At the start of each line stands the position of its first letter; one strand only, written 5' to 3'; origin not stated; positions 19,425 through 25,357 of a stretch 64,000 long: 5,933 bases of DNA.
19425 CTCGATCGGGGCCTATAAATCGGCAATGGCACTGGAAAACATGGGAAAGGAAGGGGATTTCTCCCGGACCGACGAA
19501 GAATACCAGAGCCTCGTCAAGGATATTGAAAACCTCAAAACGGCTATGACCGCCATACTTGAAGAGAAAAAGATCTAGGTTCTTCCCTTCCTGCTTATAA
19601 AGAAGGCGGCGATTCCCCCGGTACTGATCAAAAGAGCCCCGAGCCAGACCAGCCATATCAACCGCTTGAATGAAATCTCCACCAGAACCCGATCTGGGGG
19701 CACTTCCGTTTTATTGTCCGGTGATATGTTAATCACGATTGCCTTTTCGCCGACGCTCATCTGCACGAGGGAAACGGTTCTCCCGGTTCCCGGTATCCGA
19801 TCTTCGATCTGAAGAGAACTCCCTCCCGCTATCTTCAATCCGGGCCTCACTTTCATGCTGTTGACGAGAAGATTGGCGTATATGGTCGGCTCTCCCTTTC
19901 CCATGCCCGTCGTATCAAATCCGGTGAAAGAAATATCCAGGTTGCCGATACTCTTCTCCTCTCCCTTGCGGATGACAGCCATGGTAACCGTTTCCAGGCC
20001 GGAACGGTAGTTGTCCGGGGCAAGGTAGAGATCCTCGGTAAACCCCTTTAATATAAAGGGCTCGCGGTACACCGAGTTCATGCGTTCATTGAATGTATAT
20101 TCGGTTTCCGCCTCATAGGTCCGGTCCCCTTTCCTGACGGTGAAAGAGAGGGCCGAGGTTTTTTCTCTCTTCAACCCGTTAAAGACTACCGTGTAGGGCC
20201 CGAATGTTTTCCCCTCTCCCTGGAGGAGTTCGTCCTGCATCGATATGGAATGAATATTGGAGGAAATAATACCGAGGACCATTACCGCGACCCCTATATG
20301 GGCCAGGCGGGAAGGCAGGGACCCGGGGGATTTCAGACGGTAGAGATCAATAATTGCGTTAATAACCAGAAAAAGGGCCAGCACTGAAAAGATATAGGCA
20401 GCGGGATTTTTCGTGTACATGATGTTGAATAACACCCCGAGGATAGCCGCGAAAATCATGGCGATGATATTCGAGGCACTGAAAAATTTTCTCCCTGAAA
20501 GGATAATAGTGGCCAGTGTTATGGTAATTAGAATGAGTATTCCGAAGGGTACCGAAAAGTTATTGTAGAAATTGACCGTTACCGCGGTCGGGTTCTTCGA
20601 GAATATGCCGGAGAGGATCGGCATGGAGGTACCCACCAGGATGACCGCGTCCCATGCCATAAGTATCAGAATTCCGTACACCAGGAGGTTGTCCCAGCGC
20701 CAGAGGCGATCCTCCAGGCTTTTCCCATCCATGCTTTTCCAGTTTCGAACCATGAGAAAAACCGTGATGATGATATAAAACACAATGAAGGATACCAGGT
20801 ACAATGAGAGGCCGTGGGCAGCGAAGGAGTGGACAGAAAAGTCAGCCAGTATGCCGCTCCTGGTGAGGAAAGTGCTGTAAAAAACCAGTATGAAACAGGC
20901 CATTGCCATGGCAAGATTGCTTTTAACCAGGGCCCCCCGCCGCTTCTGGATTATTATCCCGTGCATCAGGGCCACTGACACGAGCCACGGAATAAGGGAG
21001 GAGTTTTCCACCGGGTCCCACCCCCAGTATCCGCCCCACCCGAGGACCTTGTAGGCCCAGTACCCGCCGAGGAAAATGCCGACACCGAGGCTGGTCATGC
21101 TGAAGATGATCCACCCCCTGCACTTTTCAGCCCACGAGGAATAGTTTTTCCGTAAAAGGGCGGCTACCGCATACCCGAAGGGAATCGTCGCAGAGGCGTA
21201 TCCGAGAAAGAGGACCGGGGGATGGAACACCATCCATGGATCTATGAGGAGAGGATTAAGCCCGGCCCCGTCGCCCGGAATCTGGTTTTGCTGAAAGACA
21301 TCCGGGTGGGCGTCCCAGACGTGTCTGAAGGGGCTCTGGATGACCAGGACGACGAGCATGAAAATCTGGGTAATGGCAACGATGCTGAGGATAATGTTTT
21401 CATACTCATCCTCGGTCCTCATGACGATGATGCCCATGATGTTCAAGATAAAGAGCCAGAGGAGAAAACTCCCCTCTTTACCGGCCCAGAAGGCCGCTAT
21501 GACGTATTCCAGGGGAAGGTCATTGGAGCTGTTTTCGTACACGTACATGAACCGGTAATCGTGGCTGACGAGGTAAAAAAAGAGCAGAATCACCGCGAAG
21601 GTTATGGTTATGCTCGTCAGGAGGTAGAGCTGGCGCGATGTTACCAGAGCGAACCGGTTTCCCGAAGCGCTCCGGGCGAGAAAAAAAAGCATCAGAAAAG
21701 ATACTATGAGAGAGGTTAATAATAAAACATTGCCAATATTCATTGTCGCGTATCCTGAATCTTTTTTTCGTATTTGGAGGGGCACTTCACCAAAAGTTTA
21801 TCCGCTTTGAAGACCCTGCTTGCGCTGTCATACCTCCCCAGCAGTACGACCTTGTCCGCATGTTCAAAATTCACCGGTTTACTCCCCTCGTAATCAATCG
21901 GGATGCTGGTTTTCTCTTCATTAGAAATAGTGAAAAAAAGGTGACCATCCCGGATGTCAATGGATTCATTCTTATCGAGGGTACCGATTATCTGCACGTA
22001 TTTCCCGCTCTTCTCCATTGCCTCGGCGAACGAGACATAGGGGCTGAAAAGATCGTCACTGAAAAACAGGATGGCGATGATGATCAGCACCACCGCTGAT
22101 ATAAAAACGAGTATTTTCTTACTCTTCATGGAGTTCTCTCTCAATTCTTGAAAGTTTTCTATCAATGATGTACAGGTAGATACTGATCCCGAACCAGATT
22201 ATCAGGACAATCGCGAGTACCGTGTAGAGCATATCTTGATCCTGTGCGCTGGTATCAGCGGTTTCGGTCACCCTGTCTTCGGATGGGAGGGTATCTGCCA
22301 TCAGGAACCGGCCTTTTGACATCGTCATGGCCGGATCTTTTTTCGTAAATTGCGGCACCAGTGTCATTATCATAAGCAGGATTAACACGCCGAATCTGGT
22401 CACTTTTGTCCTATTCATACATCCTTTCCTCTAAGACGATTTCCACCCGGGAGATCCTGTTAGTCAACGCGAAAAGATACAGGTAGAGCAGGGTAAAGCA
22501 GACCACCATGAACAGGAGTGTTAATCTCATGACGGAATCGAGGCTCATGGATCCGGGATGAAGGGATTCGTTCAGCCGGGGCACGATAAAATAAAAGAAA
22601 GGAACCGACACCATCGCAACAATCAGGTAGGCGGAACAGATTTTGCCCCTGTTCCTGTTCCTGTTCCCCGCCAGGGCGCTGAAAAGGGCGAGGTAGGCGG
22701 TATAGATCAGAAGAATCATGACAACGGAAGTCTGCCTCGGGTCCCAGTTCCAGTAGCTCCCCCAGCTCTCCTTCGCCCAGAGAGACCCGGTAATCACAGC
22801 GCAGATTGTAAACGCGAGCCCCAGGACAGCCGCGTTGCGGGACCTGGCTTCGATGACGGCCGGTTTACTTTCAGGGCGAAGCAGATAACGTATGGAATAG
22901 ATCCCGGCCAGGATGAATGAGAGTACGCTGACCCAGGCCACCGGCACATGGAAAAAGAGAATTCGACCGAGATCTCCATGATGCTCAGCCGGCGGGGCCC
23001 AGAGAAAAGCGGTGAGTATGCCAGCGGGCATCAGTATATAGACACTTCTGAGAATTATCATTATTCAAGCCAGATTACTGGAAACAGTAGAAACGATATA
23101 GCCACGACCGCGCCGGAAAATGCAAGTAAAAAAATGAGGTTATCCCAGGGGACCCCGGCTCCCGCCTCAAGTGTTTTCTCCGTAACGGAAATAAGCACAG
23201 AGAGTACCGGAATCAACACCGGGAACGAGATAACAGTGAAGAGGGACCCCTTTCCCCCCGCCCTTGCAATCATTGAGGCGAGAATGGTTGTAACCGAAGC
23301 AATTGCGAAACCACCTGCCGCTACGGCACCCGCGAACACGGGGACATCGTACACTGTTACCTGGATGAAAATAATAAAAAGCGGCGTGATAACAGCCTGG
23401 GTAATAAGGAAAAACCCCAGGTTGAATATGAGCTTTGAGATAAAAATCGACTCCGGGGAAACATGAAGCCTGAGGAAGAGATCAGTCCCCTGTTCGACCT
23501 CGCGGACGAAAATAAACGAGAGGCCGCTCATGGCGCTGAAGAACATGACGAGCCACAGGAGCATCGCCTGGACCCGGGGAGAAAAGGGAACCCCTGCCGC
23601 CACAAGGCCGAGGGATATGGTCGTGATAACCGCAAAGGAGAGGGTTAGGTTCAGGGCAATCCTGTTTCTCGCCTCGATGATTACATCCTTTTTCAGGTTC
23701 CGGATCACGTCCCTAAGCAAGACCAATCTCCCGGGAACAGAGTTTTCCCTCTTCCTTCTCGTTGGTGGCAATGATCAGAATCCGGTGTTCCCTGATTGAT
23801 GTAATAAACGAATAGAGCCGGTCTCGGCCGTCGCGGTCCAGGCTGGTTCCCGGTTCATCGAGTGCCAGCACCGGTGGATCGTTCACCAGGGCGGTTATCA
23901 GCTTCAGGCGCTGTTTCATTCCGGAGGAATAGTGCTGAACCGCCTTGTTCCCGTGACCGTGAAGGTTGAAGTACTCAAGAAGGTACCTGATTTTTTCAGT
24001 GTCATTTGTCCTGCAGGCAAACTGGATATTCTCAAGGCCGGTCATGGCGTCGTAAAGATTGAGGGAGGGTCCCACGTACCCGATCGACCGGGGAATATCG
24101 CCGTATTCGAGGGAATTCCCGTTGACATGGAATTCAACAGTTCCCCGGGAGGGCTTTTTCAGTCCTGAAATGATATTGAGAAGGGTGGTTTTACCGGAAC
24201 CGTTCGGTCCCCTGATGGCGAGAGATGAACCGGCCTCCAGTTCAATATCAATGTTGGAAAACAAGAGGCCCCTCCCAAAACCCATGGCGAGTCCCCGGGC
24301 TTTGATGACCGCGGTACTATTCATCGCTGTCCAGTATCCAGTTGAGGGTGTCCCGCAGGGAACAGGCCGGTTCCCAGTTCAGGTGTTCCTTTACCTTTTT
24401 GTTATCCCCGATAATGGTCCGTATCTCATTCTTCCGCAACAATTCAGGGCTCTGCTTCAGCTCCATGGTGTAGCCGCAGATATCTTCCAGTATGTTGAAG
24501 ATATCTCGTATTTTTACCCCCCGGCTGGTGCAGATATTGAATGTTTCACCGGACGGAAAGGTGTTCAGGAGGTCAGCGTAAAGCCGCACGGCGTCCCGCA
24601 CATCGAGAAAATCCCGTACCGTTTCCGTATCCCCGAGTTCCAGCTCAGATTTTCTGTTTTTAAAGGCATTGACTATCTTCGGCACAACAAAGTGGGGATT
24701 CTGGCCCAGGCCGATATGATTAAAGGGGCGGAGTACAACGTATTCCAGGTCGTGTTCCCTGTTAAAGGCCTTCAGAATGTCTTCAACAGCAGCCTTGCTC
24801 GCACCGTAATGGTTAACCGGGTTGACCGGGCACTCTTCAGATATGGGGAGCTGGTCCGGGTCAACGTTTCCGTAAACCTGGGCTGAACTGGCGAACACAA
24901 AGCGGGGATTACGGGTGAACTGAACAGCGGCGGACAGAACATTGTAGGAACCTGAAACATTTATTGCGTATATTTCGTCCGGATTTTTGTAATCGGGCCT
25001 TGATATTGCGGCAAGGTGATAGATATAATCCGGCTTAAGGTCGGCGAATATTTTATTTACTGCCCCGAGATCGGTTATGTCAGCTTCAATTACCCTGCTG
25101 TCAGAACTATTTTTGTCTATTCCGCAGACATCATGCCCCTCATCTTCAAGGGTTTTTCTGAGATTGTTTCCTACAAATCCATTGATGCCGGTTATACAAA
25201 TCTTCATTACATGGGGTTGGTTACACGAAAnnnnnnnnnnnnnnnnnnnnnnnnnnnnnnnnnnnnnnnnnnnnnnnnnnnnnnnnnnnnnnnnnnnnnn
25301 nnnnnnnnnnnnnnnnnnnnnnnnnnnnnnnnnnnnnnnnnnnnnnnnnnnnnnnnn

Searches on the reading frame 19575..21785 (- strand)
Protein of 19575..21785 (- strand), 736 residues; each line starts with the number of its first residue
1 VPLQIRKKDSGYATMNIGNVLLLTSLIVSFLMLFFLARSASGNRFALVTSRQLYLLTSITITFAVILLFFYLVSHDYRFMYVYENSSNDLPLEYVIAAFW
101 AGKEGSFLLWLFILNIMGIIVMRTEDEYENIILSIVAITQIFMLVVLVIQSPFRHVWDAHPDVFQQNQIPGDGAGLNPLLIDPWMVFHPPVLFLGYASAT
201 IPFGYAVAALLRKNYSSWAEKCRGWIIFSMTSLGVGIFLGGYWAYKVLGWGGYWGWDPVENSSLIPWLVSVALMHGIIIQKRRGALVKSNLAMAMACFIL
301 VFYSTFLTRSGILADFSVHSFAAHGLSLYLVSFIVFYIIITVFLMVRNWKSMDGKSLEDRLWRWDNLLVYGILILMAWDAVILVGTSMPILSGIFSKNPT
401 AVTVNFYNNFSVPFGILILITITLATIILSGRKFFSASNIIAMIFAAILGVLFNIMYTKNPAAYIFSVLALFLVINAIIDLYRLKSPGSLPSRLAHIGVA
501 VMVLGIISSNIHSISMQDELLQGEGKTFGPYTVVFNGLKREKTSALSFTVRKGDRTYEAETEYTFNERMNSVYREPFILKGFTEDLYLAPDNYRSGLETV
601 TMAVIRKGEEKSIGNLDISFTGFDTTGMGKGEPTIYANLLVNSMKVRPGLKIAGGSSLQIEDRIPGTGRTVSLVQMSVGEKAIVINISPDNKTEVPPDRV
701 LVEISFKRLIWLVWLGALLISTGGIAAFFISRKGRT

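Call 53: search_protein_families(library=pfam, proteins=[window:19575-21785:-], max_evalue=0.0001)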
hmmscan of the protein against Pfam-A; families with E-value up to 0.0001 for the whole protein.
window:19575-21785:- (736 aa): 2 families
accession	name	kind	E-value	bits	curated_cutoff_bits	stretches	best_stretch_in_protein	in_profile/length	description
PF01578.25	Cytochrom_C_asm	-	3e-34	118.9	29.9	1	100-310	1-206/212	Cytochrome C assembly protein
PF16327.10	CcmF_C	-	1.1e-12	48.3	28.7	1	365-589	34-282/323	Cytochrome c-type biogenesis protein CcmF C-terminal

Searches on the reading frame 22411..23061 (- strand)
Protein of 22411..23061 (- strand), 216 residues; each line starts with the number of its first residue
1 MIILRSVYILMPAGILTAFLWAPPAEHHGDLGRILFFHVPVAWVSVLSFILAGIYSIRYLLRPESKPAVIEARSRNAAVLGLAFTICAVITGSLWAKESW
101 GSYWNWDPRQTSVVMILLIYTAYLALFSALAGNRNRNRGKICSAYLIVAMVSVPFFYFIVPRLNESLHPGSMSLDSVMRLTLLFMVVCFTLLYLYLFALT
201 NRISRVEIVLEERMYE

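Call 53: search_protein_families(library=pfam, proteins=[window:22411-23061:-], max_evalue=0.0001)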
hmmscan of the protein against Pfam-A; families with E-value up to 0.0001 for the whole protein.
window:22411-23061:- (216 aa): 1 family
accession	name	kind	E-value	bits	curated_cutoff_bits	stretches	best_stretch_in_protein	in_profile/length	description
PF01578.25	Cytochrom_C_asm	-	2e-30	106.4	29.9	1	14-168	43-212/212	Cytochrome C assembly protein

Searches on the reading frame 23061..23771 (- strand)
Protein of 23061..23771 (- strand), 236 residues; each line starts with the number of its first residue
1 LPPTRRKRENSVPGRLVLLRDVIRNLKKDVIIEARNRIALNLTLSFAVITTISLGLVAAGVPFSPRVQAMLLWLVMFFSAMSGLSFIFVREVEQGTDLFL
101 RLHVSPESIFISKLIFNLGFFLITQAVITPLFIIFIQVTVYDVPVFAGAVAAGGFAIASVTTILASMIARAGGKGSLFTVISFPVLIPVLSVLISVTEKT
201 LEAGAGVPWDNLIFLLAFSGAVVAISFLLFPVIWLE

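Call 53: search_protein_families(library=pfam, proteins=[window:23061-23771:-], max_evalue=0.0001)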
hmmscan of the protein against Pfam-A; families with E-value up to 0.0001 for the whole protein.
window:23061-23771:- (236 aa): 1 family
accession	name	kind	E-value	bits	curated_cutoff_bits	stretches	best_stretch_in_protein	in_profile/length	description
PF03379.19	CcmB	-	7.7e-12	45.5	24.9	1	26-226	5-205/215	CcmB protein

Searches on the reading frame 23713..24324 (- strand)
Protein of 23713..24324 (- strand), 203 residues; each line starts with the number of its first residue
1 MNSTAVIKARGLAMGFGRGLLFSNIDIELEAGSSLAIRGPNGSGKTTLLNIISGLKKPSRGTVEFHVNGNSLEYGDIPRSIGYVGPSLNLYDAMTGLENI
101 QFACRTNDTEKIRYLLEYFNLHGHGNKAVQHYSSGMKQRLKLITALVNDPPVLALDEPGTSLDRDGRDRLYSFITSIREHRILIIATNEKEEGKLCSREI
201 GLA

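Call 53: search_protein_families(library=pfam, proteins=[window:23713-24324:-], max_evalue=0.0001)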
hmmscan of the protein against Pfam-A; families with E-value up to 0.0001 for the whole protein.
window:23713-24324:- (203 aa): 2 families
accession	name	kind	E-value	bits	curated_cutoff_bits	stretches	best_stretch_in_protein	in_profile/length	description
PF00005.33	ABC_tran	-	8.3e-27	94.9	25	1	23-158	2-135/137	ABC transporter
PF13304.12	AAA_21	-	3.4e-11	44.2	27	1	128-187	234-297/304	AAA domain, putative AbiEii toxin, Type IV TA system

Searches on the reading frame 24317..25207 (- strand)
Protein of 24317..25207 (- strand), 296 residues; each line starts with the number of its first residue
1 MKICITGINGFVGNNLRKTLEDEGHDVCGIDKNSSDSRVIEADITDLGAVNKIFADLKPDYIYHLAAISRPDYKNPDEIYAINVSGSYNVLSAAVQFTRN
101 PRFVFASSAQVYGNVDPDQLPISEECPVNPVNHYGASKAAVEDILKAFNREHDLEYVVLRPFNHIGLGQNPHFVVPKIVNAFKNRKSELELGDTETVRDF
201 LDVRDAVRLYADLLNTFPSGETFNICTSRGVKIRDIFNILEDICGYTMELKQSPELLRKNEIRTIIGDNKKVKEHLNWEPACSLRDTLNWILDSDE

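Call 53: search_protein_families(library=pfam, proteins=[window:24317-25207:-], max_evalue=0.0001)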
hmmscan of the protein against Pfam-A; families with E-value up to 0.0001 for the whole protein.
window:24317-25207:- (296 aa): 7 families
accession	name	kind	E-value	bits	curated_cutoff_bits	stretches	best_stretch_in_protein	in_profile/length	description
PF01370.27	Epimerase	-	2.1e-57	194.8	20.9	1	3-226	1-240/240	NAD dependent epimerase/dehydratase family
PF16363.11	GDP_Man_Dehyd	-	8.4e-54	183.7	27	1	5-287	2-328/332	GDP-mannose 4,6 dehydratase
PF04321.23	RmlD_sub_bind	-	2e-20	73.5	27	1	1-152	1-143/287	RmlD substrate binding domain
PF02719.21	Polysacc_synt_2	-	1.8e-15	57.4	20.2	1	38-249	57-252/293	Polysaccharide biosynthesis protein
PF01073.25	3Beta_HSD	-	6.2e-15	55.4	22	1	5-201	2-216/280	3-beta hydroxysteroid dehydrogenase/isomerase family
PF07993.18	NAD_binding_4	-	6.7e-10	39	20.1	1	42-161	68-204/258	Male sterility protein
PF13460.12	NAD_binding_10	-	3.8e-05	24.1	27.2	1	7-161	1-143/184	NAD(P)H-binding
